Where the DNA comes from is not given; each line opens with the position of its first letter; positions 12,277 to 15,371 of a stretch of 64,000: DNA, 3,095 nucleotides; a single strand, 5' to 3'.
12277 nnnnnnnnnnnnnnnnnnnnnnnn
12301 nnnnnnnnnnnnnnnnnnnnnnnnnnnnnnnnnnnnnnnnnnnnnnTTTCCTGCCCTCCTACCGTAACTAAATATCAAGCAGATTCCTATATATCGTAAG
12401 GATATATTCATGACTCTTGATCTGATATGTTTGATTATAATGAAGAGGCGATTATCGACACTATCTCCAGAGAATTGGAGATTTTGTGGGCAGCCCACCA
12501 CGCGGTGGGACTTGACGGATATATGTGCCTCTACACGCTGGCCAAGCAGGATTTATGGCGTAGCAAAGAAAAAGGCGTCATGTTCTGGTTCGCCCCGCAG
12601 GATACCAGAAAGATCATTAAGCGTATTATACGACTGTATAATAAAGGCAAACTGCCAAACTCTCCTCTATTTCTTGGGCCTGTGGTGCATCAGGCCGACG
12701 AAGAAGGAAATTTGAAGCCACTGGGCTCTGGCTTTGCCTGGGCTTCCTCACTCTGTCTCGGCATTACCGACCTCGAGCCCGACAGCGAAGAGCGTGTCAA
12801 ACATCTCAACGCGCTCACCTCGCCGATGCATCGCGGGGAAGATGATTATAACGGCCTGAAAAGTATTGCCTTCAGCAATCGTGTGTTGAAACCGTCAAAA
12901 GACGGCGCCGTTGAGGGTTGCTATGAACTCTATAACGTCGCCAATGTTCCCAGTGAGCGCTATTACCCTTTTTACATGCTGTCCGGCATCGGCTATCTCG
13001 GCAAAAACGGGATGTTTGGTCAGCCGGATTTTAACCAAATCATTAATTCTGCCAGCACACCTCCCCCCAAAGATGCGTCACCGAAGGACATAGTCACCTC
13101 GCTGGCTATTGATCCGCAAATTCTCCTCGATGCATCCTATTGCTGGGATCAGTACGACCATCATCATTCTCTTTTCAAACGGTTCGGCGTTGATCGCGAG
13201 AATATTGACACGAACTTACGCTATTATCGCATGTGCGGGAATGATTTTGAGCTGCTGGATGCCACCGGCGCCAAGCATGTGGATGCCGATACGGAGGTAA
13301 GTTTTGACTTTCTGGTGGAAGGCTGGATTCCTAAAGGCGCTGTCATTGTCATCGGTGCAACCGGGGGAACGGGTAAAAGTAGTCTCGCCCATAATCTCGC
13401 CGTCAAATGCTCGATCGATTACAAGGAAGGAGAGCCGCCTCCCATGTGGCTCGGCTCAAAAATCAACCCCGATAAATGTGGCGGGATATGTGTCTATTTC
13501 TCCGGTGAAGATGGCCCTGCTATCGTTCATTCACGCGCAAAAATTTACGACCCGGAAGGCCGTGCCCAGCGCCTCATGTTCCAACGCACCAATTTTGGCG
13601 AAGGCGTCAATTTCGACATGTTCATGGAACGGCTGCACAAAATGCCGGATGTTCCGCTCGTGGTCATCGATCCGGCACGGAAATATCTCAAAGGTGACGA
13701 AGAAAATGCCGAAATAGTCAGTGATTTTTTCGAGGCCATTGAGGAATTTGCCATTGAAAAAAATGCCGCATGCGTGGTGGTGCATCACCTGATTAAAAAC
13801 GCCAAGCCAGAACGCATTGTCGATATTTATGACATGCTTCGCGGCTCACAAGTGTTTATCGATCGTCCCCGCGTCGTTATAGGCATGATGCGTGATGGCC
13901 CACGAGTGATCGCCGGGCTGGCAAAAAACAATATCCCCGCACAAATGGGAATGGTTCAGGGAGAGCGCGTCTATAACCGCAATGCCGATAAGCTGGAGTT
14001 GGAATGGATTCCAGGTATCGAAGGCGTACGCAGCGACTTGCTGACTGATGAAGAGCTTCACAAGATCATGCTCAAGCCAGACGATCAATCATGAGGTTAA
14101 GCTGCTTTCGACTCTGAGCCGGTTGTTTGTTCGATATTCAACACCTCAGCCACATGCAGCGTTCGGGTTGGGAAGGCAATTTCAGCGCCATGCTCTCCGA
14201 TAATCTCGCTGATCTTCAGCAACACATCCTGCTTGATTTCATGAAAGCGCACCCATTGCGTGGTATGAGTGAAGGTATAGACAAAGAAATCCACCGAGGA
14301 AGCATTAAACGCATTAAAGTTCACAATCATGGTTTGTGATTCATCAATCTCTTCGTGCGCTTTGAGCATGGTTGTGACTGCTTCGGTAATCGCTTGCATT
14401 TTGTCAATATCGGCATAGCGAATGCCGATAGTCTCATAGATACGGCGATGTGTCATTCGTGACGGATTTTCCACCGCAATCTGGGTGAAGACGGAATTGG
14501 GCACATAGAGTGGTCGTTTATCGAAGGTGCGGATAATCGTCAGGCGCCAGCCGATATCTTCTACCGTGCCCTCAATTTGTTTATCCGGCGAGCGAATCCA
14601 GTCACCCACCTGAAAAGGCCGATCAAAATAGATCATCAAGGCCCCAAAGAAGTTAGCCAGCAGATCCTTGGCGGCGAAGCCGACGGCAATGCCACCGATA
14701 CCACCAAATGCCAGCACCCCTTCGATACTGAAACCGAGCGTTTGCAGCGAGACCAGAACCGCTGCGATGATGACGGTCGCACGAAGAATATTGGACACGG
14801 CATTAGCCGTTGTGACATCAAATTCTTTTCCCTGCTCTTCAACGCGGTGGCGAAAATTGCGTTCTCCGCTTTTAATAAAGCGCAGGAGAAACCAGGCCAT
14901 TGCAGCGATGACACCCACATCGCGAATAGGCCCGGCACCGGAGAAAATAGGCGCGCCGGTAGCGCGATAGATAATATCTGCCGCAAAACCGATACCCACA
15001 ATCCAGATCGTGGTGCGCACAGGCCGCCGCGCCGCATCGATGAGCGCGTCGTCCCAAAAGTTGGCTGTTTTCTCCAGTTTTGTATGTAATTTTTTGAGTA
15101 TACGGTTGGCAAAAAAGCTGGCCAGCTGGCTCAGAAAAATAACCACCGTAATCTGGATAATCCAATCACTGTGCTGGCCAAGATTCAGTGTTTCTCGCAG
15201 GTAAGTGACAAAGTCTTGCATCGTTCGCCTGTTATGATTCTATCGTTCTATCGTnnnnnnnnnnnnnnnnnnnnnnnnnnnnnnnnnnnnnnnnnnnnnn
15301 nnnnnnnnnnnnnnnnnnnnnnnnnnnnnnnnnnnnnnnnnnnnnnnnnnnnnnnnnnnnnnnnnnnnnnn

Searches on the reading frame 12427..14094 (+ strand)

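Call 3: search_protein_families(library=pfam, proteins=[window:12427-14094:+], max_evalue=0.01)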
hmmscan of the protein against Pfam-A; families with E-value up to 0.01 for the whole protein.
window:12427-14094:+ (555 aa): 1 family
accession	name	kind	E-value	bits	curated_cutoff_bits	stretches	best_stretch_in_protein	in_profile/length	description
PF13481.12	AAA_25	-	9.9e-22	77.9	27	1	295-459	24-194/195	AAA domain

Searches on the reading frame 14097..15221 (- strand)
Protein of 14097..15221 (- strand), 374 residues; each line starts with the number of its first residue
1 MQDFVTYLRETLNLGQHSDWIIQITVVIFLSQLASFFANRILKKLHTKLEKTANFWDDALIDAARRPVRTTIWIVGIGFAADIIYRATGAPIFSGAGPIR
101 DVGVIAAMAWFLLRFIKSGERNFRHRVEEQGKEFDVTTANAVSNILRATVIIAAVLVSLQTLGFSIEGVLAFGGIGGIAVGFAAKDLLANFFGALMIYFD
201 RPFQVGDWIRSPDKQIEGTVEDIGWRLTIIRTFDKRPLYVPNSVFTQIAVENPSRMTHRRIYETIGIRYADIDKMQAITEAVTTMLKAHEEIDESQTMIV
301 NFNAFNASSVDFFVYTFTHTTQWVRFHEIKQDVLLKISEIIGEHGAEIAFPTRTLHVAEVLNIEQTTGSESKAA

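Call 3: search_protein_families(library=pfam, proteins=[window:14097-15221:-], max_evalue=0.01)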
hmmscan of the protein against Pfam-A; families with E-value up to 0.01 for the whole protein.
window:14097-15221:- (374 aa): 4 families
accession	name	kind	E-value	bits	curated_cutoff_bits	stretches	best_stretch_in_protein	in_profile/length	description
PF00924.24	MS_channel_2nd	-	2.6e-21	76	20.2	1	186-255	1-68/68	Mechanosensitive ion channel, beta-domain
PF21082.3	MS_channel_3rd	-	8.2e-13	49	21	1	264-348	4-88/88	Mechanosensitive ion channel MscS, C-terminal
PF21088.3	MS_channel_1st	-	1.1e-06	28.9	23.1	1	144-185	1-42/42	Mechanosensitive ion channel, transmembrane helices 2/3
PF25237.1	MSL2_3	-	4.7e-06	27.7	34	1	99-184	46-129/130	Mechanosensitive channel protein 2/3 domain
